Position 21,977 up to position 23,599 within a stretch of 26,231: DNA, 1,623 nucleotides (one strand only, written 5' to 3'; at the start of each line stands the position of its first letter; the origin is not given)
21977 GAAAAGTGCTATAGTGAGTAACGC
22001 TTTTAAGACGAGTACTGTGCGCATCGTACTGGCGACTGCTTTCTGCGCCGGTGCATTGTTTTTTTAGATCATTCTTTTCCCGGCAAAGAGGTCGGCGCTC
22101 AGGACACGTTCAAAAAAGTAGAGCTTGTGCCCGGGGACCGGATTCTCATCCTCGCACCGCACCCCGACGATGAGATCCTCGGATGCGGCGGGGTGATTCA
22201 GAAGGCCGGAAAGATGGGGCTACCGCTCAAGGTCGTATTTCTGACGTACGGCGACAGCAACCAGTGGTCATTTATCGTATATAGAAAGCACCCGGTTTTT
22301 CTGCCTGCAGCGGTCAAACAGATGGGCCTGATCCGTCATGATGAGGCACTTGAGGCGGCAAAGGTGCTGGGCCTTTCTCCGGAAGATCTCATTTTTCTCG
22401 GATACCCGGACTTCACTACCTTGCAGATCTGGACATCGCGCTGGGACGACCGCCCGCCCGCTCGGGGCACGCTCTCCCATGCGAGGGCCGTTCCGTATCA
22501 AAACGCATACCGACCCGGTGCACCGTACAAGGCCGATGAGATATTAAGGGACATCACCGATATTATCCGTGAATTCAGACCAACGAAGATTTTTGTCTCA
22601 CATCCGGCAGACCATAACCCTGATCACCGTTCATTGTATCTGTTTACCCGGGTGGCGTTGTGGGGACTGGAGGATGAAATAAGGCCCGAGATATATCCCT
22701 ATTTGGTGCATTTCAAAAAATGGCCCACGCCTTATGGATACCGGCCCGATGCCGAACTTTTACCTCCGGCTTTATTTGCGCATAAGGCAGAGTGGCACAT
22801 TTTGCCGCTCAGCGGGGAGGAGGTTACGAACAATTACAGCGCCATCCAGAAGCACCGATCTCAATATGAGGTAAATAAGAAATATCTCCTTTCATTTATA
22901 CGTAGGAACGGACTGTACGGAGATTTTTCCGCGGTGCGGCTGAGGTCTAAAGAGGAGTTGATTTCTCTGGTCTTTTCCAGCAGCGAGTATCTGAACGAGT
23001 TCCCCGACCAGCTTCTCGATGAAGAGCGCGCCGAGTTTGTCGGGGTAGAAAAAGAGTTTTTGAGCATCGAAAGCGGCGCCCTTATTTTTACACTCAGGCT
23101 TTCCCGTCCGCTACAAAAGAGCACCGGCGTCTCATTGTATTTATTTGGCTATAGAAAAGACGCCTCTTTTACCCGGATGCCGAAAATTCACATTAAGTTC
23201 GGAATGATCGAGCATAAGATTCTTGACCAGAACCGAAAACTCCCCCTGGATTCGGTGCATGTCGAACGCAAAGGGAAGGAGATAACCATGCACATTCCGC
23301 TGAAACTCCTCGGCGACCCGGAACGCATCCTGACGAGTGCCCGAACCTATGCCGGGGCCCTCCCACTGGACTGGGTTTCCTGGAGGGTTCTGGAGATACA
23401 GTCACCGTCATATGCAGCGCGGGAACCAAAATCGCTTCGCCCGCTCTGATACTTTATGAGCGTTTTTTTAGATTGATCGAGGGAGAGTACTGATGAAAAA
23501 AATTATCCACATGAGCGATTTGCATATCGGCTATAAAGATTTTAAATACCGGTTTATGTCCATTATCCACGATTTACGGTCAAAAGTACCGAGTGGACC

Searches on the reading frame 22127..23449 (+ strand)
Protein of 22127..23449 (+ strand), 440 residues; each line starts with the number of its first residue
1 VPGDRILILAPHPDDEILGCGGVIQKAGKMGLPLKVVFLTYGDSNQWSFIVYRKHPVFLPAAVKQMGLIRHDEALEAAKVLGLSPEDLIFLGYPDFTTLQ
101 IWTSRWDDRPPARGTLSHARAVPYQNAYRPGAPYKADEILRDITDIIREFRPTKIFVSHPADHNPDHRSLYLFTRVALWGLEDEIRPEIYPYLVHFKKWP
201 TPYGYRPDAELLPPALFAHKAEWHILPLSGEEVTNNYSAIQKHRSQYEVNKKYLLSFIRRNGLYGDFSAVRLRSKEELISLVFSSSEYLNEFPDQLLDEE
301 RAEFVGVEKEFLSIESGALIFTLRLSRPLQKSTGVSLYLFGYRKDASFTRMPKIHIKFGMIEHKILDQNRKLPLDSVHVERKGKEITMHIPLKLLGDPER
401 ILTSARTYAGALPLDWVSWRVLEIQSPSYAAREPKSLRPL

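Call 4: search_protein_families(library=pfam, proteins=[window:22127-23449:+], max_evalue=0.01)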
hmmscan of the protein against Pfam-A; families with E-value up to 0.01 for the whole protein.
window:22127-23449:+ (440 aa): 2 families
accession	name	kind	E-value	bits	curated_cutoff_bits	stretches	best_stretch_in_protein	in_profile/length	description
PF02585.22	PIG-L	-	3.3e-26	92.7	28.2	1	7-177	1-128/129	GlcNAc-PI de-N-acetylase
PF24740.1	DUF7691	-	0.0037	17.8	27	1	70-143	106-180/204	Domain of unknown function (DUF7691)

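Call 5: search_protein_families(library=ncbifam, proteins=[window:22127-23449:+], max_evalue=0.01)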
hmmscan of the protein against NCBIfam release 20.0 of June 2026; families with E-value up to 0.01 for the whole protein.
window:22127-23449:+ (440 aa): 4 families
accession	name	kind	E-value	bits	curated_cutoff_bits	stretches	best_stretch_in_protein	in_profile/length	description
TIGR04000.1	thiol_BshB2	equivalog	3.3e-10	40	195.25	1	5-97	2-85/217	bacillithiol biosynthesis deacetylase BshB2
TIGR04001.1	thiol_BshB1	equivalog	4.3e-10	39.7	182.5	2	6-46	4-44/226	bacillithiol biosynthesis deacetylase BshB1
NF002557.0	PRK02122.1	subfamily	1.2e-09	36.9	384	1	4-43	371-410/653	glucosamine-6-phosphate deaminase-like protein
TIGR03445.1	mycothiol_MshB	equivalog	0.003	17.5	224.35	0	8-157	2-129/284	N-acetyl-1-D-myo-inositol-2-amino-2-deoxy-alpha-D-glucopyranoside deacetylase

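Call 83: search_protein_families(library=padloc, proteins=[window:22127-23449:+], max_evalue=0.001)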
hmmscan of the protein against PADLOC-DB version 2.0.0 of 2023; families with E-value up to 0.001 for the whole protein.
window:22127-23449:+ (440 aa): 0 families
